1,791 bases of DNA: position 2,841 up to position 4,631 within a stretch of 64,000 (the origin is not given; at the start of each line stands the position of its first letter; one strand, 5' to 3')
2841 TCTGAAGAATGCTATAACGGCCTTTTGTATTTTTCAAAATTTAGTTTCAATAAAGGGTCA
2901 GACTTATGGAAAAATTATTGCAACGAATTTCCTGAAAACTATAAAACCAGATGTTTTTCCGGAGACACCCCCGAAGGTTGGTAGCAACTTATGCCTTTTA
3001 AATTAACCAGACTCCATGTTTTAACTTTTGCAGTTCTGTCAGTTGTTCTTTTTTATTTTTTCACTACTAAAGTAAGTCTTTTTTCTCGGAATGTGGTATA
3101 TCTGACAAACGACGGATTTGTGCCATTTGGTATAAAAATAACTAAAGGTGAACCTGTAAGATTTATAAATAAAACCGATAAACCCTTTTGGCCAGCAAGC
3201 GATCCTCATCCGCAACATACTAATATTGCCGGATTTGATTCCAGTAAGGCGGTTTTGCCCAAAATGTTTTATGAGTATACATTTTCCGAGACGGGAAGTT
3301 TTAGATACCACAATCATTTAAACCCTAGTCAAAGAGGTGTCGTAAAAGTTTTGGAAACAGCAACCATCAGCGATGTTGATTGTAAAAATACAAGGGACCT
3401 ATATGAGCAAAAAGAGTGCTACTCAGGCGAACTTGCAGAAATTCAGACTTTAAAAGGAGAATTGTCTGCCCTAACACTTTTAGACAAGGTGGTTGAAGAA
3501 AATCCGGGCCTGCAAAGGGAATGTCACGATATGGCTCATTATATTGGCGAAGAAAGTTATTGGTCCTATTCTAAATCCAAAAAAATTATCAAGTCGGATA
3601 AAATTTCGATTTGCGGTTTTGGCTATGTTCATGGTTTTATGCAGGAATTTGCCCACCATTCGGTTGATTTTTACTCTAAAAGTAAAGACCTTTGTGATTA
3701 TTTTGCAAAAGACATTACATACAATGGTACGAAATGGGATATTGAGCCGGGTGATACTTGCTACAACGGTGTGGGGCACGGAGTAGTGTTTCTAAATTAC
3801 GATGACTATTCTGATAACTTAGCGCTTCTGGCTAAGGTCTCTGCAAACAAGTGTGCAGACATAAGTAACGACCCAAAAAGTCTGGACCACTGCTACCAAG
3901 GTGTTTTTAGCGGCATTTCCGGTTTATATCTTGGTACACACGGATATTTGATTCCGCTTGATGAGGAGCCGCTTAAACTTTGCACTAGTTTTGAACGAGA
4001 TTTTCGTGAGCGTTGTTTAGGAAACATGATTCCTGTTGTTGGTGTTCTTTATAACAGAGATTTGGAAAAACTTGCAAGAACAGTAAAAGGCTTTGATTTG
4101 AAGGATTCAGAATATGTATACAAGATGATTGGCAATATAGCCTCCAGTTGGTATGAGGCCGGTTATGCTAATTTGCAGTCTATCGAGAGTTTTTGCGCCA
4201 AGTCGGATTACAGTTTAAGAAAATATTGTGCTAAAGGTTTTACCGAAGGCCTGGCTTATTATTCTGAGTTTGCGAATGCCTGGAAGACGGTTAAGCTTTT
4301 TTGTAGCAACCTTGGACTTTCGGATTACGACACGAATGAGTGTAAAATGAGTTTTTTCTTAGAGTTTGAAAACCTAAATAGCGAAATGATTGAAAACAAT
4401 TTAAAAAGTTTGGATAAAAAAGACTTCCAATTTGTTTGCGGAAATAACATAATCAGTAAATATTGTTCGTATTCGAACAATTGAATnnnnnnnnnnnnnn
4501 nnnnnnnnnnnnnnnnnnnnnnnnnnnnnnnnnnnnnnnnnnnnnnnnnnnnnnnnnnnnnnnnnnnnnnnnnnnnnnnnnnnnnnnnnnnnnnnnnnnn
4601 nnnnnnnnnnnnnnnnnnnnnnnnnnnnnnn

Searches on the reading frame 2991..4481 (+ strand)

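Call 3: search_protein_families(library=pfam, proteins=[window:2991-4481:+], max_evalue=1)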
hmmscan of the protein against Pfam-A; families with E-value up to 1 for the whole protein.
window:2991-4481:+ (497 aa): 0 families

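Call 4: search_protein_families(library=ncbifam, proteins=[window:2991-4481:+], max_evalue=1)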
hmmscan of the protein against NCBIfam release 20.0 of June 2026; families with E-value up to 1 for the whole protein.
window:2991-4481:+ (497 aa): 1 family
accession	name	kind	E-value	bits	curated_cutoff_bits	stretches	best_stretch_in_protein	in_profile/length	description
TIGR02656.1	cyanin_plasto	equivalog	0.033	14.6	87.85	1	42-107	13-83/99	plastocyanin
